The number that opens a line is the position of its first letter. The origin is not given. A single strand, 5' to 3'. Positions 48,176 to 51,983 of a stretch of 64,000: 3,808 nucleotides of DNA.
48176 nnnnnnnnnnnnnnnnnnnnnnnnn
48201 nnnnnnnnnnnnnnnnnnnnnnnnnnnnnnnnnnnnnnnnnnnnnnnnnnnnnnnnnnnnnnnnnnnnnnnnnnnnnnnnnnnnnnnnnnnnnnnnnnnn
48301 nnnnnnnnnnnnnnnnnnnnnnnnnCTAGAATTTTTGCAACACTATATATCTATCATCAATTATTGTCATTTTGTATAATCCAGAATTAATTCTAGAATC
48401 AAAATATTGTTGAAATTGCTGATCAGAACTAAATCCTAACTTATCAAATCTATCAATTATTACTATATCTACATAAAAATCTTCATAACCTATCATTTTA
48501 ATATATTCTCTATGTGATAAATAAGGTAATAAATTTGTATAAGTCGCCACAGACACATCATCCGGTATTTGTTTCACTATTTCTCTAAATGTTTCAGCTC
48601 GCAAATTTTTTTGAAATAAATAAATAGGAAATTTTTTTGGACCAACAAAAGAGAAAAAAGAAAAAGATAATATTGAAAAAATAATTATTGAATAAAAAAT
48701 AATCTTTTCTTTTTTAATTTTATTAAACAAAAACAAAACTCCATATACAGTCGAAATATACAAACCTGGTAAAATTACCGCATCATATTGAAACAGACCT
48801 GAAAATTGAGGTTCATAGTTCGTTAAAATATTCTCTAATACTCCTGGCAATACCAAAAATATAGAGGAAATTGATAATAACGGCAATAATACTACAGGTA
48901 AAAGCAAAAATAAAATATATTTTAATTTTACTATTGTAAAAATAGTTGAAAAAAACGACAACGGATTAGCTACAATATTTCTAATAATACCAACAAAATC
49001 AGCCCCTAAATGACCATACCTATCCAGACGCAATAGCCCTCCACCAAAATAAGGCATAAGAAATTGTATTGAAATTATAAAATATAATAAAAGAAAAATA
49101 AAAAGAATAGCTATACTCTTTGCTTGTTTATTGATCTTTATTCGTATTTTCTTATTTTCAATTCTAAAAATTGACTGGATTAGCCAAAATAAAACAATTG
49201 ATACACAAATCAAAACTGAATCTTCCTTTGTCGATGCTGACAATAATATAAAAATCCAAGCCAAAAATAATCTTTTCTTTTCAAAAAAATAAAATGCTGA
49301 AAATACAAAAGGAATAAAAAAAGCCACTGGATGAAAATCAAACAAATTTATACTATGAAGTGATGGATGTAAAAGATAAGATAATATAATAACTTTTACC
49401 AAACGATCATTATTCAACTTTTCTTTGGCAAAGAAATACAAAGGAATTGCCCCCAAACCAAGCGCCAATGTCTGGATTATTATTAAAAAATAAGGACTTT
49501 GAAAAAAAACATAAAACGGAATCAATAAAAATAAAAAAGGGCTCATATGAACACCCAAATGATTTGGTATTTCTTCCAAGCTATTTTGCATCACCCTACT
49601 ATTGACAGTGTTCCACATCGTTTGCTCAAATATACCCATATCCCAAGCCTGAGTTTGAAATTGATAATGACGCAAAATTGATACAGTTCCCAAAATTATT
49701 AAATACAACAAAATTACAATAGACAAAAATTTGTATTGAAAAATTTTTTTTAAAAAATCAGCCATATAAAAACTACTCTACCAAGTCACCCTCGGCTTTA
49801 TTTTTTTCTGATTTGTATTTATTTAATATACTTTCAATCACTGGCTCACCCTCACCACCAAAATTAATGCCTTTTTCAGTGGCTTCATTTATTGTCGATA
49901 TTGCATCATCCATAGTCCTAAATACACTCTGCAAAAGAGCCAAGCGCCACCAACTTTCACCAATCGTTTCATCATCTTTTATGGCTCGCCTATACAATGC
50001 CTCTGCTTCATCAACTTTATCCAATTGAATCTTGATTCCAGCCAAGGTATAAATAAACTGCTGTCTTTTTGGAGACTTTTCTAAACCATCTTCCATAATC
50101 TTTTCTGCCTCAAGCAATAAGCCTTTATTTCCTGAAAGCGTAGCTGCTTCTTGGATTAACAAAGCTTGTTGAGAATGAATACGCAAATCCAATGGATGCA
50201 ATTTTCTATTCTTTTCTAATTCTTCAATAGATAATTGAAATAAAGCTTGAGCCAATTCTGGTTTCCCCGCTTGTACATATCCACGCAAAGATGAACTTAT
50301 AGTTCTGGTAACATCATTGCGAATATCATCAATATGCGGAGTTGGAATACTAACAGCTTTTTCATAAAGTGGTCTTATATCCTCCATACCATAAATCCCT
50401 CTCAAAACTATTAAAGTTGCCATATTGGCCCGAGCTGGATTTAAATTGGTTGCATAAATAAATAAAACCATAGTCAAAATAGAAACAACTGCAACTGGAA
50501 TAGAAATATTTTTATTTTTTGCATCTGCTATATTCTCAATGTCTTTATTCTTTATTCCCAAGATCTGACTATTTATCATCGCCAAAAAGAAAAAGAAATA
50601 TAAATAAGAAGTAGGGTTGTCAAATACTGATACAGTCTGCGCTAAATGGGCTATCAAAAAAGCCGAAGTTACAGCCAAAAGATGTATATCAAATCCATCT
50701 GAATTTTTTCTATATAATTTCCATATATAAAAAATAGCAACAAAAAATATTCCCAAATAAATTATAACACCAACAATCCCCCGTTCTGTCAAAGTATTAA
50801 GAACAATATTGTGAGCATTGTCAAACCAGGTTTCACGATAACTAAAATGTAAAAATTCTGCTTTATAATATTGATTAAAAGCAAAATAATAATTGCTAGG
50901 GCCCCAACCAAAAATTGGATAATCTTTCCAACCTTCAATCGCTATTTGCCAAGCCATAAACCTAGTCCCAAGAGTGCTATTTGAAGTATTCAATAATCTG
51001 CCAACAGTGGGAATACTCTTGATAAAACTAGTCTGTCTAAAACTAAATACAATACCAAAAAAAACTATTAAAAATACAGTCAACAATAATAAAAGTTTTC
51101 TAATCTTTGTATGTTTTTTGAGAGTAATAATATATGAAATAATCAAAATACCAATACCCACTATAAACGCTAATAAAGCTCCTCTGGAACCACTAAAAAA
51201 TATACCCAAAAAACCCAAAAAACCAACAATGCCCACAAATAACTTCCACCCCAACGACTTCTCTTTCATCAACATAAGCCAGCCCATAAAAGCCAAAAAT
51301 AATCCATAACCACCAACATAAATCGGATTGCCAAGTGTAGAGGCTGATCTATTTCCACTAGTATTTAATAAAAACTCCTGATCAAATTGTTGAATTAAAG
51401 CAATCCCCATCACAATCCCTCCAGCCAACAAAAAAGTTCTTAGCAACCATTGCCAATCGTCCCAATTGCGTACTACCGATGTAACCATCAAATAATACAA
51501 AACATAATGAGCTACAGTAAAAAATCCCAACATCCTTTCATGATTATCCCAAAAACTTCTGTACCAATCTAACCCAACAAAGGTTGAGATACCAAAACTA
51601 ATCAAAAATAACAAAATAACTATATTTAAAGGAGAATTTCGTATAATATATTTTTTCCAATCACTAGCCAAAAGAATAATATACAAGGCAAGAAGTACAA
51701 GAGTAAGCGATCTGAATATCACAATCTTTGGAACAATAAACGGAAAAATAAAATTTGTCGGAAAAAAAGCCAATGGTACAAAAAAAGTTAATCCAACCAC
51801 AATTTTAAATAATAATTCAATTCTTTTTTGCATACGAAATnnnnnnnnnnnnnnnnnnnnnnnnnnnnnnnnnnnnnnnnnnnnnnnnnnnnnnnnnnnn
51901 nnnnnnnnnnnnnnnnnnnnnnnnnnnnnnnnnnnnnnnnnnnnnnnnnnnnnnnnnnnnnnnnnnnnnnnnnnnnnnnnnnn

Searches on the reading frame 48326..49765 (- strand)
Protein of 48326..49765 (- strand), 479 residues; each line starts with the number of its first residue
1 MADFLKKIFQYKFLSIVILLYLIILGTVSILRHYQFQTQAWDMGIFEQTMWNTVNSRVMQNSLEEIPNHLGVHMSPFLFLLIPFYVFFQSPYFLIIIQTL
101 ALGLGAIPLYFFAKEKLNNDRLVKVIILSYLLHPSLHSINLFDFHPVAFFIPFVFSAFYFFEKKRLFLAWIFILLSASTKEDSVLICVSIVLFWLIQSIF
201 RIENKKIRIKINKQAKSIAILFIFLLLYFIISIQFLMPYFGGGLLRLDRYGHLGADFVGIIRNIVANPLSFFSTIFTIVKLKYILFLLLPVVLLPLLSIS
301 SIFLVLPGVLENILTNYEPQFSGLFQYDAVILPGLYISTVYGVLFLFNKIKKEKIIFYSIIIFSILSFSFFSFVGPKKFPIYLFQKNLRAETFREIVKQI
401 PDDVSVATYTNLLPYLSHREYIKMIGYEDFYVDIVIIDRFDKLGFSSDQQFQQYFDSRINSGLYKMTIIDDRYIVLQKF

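Call 12: search_protein_families(library=pfam, proteins=[window:48326-49765:-], max_evalue=0.001)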
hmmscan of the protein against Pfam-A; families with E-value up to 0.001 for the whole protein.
window:48326-49765:- (479 aa): 1 family
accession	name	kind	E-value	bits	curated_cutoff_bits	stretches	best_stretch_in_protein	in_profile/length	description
PF09852.15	DUF2079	-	5e-67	227.4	28.2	1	32-473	1-457/459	Predicted membrane protein (DUF2079)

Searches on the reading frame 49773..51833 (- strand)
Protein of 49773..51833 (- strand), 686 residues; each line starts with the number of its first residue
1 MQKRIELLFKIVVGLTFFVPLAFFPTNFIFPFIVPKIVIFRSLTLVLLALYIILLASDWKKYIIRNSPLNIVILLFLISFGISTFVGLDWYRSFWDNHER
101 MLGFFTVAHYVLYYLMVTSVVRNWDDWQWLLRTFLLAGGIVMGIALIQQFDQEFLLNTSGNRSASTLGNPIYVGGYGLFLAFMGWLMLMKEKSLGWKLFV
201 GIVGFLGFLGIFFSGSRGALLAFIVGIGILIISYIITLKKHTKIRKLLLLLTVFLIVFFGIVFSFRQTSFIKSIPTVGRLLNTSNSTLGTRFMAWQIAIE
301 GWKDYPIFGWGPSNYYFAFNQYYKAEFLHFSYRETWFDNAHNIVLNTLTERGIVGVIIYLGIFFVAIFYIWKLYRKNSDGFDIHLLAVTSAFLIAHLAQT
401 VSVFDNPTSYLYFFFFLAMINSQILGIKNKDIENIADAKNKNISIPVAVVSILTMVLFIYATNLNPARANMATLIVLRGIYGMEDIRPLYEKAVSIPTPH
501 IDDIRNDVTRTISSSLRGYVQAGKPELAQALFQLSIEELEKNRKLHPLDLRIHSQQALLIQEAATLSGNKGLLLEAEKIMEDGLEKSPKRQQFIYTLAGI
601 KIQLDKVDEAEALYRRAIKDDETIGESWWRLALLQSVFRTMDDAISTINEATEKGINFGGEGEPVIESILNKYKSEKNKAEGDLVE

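Call 12: search_protein_families(library=pfam, proteins=[window:49773-51833:-], max_evalue=0.001)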
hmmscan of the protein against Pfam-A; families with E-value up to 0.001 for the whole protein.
window:49773-51833:- (686 aa): 3 families
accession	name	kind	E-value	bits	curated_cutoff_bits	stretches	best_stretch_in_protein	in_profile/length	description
PF04932.20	Wzy_C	-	2e-23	83.3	31.7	1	204-360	3-149/149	O-Antigen ligase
PF14559.12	TPR_19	-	1.8e-05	25.4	25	1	575-622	9-56/68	Tetratricopeptide repeat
PF13428.12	TPR_14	-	0.00093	20.1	23.5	0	595-633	5-43/44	Tetratricopeptide repeat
